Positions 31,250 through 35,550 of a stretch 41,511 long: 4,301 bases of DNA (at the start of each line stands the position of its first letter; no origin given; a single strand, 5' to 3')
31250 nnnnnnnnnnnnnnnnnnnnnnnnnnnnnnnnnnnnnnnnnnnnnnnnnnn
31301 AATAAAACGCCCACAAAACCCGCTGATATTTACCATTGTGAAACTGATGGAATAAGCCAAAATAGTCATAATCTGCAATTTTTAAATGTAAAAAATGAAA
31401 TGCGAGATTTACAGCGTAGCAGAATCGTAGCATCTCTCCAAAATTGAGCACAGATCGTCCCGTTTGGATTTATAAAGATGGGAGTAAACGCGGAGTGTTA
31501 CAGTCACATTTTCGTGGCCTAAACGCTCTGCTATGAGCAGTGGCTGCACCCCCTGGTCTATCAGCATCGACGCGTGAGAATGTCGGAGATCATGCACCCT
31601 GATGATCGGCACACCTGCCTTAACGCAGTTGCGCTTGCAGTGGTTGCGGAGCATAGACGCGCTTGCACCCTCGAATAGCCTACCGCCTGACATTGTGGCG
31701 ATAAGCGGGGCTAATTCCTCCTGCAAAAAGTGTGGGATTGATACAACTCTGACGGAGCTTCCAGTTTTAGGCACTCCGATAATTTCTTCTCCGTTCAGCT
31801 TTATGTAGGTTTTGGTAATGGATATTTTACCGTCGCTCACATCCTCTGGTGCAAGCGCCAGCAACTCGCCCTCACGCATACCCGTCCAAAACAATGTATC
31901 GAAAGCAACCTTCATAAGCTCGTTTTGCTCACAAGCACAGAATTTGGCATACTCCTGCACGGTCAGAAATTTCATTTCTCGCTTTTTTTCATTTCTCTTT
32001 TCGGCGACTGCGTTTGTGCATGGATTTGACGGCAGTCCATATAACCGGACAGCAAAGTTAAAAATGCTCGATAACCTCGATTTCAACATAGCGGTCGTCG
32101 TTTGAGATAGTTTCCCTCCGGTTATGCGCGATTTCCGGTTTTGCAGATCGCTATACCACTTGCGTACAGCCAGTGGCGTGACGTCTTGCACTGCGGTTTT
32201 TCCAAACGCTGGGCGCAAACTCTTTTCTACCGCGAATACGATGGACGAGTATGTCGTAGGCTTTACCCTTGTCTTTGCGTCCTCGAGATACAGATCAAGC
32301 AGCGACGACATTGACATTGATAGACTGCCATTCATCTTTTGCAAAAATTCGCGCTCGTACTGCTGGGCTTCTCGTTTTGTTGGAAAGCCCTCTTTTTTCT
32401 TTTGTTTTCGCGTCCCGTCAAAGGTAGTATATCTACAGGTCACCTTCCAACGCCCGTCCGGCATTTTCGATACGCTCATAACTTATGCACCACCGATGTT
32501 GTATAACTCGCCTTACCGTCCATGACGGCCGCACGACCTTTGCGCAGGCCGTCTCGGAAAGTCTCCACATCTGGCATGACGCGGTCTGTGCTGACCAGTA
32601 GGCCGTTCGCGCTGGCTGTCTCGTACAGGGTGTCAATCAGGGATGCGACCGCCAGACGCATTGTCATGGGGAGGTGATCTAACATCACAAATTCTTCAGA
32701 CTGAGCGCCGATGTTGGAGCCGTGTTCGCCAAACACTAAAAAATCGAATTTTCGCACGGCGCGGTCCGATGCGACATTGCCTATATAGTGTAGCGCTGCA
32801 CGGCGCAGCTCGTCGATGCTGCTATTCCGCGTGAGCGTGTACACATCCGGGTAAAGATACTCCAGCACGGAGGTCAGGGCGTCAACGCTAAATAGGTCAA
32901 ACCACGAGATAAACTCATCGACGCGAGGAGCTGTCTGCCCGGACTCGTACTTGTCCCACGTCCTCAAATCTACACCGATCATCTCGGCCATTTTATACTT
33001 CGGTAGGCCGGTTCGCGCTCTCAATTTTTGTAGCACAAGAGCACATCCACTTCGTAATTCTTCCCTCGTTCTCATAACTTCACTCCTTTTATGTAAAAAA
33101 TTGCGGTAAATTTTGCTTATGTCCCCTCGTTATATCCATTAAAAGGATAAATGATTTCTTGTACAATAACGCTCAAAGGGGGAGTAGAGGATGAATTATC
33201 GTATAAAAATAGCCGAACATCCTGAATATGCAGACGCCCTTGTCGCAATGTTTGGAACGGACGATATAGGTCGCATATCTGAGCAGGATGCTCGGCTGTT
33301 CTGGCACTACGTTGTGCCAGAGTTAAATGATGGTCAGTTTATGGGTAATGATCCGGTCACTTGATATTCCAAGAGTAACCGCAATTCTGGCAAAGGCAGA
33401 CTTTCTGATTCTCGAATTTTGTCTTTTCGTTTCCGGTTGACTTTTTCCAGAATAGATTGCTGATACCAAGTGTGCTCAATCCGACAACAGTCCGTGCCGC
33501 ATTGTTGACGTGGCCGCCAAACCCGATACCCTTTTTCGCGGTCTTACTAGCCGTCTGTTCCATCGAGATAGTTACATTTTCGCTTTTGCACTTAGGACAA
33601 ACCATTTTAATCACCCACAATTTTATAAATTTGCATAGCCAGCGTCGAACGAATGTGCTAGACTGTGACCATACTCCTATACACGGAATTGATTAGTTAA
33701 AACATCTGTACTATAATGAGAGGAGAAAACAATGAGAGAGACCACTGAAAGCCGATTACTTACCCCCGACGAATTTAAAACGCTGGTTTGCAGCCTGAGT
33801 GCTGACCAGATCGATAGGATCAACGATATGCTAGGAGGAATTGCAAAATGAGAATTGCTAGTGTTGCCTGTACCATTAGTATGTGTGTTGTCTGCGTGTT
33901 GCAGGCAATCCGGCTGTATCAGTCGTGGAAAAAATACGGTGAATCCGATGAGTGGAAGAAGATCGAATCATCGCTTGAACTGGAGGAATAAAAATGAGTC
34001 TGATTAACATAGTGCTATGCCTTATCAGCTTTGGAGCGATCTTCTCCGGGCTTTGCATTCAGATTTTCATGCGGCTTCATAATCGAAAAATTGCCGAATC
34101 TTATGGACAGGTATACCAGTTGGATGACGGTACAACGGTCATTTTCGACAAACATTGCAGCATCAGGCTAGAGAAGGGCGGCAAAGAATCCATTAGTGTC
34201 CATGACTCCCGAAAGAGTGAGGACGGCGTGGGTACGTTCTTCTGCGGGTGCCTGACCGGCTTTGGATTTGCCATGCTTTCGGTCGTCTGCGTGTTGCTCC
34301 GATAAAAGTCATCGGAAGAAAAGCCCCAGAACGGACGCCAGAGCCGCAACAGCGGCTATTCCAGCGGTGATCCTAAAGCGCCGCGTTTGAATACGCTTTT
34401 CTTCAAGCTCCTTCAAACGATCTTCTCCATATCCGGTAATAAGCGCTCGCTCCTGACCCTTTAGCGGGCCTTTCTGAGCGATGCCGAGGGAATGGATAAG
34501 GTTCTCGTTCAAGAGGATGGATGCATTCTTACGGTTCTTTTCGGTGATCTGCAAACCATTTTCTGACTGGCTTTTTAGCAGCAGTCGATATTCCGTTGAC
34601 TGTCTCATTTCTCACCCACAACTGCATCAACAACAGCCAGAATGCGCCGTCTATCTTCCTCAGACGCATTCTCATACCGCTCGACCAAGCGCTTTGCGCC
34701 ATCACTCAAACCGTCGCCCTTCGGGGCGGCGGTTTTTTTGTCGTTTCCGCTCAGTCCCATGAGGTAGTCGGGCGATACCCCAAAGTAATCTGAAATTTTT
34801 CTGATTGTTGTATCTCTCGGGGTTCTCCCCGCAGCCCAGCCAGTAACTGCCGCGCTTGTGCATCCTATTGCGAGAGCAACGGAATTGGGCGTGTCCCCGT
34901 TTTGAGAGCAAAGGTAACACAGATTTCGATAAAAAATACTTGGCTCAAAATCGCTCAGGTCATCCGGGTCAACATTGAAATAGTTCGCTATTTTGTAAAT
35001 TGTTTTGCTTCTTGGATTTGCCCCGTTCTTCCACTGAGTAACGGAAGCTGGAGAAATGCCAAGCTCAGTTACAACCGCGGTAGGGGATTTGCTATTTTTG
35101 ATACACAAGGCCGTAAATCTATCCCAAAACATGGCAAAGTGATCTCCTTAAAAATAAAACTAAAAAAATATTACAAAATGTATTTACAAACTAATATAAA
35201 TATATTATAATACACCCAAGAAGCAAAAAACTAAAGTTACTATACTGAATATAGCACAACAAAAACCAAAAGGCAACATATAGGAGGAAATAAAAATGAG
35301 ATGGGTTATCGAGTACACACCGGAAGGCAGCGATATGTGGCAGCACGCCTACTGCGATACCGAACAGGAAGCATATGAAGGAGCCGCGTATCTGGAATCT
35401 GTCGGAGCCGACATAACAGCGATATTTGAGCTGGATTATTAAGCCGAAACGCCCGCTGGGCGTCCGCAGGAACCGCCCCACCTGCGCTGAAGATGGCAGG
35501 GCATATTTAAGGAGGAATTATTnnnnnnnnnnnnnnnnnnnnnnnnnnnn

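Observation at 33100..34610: AT-rich moron island with a consensus-promoter-driven operon of three tiny proteins (two membrane) and a convergent zinc-ribbon pair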

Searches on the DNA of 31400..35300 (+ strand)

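Call 10: search_dna_similar(query=window:31400-35300:+, collection=phages, mode=distant, max_rows=20)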
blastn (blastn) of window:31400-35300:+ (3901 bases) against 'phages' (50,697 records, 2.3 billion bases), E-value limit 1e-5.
No match.

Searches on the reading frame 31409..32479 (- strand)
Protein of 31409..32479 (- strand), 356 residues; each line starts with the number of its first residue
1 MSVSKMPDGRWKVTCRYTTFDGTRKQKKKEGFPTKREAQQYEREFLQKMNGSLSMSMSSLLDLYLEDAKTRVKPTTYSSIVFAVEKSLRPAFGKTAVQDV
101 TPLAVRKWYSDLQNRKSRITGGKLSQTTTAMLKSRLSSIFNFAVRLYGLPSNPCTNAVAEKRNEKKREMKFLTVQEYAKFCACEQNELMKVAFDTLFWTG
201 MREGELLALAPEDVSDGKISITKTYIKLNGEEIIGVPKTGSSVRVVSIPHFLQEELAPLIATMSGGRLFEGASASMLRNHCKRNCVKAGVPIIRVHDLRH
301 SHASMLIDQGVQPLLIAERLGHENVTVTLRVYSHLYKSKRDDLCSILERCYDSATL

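Call 7: search_protein_families(library=pfam, max_evalue=0.1, proteins=[window:31409-32479:-])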
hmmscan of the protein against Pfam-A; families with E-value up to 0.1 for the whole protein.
window:31409-32479:- (356 aa): 6 families
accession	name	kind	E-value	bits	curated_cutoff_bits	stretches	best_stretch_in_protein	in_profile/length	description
PF00589.27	Phage_integrase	-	2.5e-13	50.6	27.1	1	184-337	15-170/172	Phage integrase family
PF14657.12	Arm-DNA-bind_4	-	2.5e-13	49.8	22.3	1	10-53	1-46/47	Arm DNA-binding domain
PF14659.12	Phage_int_SAM_3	-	4.6e-11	43.2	22.6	1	58-112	3-57/58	Phage integrase, N-terminal SAM-like domain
PF22022.2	Phage_int_M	-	0.0047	17.6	27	1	64-144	8-80/96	Phage integrase central domain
PF04442.19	CtaG_Cox11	-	0.0081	16.7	25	1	12-111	6-99/148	Cytochrome c oxidase assembly protein CtaG/Cox11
PF11406.13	Tachystatin_A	-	0.095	13.2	25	0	140-156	9-25/44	Antimicrobial peptide tachystatin A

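Call 8: search_protein_families(library=phrogs, max_evalue=0.1, proteins=[window:31409-32479:-])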
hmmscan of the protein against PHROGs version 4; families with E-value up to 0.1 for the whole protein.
window:31409-32479:- (356 aa): 11 families
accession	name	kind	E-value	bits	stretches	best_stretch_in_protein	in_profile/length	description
phrog_1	-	integration and excision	5.5e-73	248.2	1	7-343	120-443/611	integrase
phrog_216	-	integration and excision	3.3e-27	96.4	1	132-342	18-231/301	integrase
phrog_23783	-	integration and excision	4.9e-18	66.6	1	10-155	14-150/162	integrase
phrog_7685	-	integration and excision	5.4e-14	53.3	1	273-349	163-237/240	integrase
phrog_11531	-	integration and excision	5.3e-09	37.2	1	1-140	1-142/144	integrase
phrog_7244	-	integration and excision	4.1e-08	33.8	1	38-226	55-237/263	integrase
phrog_26960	-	unknown function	5.7e-08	34.1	1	10-107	17-121/146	-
phrog_35951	-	unknown function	1.3e-05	26.6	1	284-338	12-65/97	-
phrog_25190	-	integration and excision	0.00012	23.4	1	281-338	35-92/109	integrase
phrog_22824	-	unknown function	0.025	15.7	1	1-50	1-51/57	-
phrog_7269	-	integration and excision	0.056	14.4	0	286-342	20-76/89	integrase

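Call 9: search_protein_families(library=padloc, max_evalue=0.1, proteins=[window:31409-32479:-])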
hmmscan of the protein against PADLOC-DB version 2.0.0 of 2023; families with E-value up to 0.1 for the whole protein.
window:31409-32479:- (356 aa): 0 families

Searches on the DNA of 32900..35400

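Call 79: search_rna_families(source=window, start=32900, end=35400, threshold=evalue, max_evalue=1)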
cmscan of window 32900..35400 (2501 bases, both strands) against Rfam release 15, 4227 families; matches with E-value up to 1: 0.
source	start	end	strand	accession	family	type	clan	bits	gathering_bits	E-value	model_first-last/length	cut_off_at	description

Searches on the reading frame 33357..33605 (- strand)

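Call 7: search_protein_families(library=pfam, max_evalue=0.1, proteins=[window:33357-33605:-])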
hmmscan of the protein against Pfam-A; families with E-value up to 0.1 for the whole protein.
window:33357-33605:- (82 aa): 5 families
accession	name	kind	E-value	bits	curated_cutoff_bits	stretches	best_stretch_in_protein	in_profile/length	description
PF08274.17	Zn_Ribbon_YjdM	-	0.00065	20.1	30.8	0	3-10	5-12/30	PhnA Zinc-Ribbon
PF01096.23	Zn_ribbon_TFIIS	-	0.0013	18.9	21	1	2-20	2-20/39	Transcription factor S-II (TFIIS)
PF08421.16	Methyltransf_13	-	0.0042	17.7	31.3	1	37-77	9-49/62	Putative zinc binding domain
PF08271.17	Zn_Ribbon_TF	-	0.012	15.6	29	0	1-12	1-12/43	TFIIB zinc-binding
PF13248.11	Zn_ribbon_3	-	0.082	12.9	27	0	3-15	5-16/26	zinc-ribbon domain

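Call 8: search_protein_families(library=phrogs, max_evalue=0.1, proteins=[window:33357-33605:-])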
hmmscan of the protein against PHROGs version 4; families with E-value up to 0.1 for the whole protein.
window:33357-33605:- (82 aa): 4 families
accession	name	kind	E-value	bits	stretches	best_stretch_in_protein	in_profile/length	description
phrog_5516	-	unknown function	0.015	16.3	0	1-14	5-18/90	-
phrog_23186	-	unknown function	0.051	14.6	0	53-78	31-58/67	-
phrog_24716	-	unknown function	0.057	14.8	0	3-14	41-52/83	-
phrog_3845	-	unknown function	0.06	14.2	0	2-82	156-215/216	-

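Call 9: search_protein_families(library=padloc, max_evalue=0.1, proteins=[window:33357-33605:-])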
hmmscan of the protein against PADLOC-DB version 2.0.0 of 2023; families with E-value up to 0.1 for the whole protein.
window:33357-33605:- (82 aa): 0 families

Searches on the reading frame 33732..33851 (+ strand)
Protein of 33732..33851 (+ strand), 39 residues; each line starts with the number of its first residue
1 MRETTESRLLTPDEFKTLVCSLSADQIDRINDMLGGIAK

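Call 7: search_protein_families(library=pfam, max_evalue=0.1, proteins=[window:33732-33851:+])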
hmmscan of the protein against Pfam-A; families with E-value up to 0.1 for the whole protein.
window:33732-33851:+ (39 aa): 0 families

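Call 8: search_protein_families(library=phrogs, max_evalue=0.1, proteins=[window:33732-33851:+])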
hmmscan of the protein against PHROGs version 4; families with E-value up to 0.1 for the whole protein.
window:33732-33851:+ (39 aa): 0 families

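Call 9: search_protein_families(library=padloc, max_evalue=0.1, proteins=[window:33732-33851:+])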
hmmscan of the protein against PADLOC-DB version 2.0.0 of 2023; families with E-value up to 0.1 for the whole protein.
window:33732-33851:+ (39 aa): 0 families

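Call 96: find_related_loci(query=A5, collection=viral_contigs, flank=3500)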
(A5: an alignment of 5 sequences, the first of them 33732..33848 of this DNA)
Query A5 (39 aa) in viral_contigs; peptide patterns used: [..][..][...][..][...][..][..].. (x = any residue, [..] = any of these).
170 stretches matched a pattern, but none encodes a relative of the query by tblastn (E <= 1e-3).

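Call 97: find_encoding_contigs(protein=window:33732-33851:+, flank=2500, max_places=10)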
Protein window:33732-33851:+ (39 aa): 13 contigs read that carry it; 9 places shown.
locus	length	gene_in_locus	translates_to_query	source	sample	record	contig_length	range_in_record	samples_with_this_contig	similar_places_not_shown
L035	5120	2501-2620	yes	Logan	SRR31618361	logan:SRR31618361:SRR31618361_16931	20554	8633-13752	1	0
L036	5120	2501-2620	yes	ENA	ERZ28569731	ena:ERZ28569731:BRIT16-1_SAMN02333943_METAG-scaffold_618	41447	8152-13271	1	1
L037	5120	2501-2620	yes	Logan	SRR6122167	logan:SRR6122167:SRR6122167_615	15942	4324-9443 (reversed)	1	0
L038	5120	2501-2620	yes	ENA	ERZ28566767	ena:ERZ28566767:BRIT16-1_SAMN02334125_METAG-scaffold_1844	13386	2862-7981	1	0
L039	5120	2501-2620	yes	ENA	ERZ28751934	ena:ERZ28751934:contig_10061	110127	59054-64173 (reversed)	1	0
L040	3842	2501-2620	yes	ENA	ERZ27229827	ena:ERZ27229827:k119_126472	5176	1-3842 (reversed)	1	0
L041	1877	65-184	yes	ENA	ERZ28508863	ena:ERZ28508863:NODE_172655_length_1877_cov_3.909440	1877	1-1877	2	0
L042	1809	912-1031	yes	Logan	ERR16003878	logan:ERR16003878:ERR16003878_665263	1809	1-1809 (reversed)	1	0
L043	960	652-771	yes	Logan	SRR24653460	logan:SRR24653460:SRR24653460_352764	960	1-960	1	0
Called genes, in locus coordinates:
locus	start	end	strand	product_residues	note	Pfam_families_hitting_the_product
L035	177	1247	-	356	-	PF14657:Arm-DNA-bind_4, PF14659:Phage_int_SAM_3, PF00589:Phage_integrase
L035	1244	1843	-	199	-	-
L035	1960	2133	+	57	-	-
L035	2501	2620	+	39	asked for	-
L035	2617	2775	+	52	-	-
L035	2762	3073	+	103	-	-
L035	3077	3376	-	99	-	-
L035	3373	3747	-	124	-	-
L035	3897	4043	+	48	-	-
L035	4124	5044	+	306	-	PF06067:DUF932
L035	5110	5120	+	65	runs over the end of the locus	-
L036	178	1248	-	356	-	PF14657:Arm-DNA-bind_4, PF14659:Phage_int_SAM_3, PF00589:Phage_integrase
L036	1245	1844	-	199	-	-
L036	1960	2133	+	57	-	-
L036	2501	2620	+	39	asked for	-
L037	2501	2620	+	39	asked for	-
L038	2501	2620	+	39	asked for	-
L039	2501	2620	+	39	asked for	-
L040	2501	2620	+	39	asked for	-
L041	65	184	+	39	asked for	-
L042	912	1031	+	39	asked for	-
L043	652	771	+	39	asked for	-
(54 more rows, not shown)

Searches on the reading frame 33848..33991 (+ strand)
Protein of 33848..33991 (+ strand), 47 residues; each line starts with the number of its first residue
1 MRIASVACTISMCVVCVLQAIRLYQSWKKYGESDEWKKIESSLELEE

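Call 7: search_protein_families(library=pfam, max_evalue=0.1, proteins=[window:33848-33991:+])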
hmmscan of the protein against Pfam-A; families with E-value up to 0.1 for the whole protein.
window:33848-33991:+ (47 aa): 1 family
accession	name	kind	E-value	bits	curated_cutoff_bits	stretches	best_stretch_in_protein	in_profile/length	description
PF10623.15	PilI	-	0.0056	16.7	25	1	5-42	30-68/77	Plasmid conjugative transfer protein PilI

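Call 8: search_protein_families(library=phrogs, max_evalue=0.1, proteins=[window:33848-33991:+])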
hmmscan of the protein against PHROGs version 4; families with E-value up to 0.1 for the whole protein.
window:33848-33991:+ (47 aa): 1 family
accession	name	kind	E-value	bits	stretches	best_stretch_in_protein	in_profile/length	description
phrog_26532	-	unknown function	0.074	14.2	1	7-32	42-67/69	-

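Call 9: search_protein_families(library=padloc, max_evalue=0.1, proteins=[window:33848-33991:+])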
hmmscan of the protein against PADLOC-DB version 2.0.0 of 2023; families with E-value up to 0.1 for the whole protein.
window:33848-33991:+ (47 aa): 0 families

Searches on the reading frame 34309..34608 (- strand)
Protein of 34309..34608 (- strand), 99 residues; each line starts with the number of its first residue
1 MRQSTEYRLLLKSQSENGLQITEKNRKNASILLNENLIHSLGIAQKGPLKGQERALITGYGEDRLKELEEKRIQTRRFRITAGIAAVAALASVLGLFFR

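Call 7: search_protein_families(library=pfam, max_evalue=0.1, proteins=[window:34309-34608:-])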
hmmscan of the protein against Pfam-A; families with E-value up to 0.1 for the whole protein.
window:34309-34608:- (99 aa): 0 families

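Call 8: search_protein_families(library=phrogs, max_evalue=0.1, proteins=[window:34309-34608:-])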
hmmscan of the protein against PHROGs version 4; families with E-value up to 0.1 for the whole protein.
window:34309-34608:- (99 aa): 0 families

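Call 9: search_protein_families(library=padloc, max_evalue=0.1, proteins=[window:34309-34608:-])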
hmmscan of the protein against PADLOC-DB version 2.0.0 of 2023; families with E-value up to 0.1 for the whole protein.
window:34309-34608:- (99 aa): 0 families

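Call 80: find_homologous_proteins(query=window:34312-34608:-, max_evalue=0.1)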
Query window:34312-34608:- (99 aa): 1 proteins with E <= 0.1 among 11 candidates.
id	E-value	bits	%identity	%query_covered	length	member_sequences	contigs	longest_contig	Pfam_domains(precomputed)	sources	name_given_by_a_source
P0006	2.9e-54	198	100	100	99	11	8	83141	-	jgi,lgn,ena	jgi:hypothetical protein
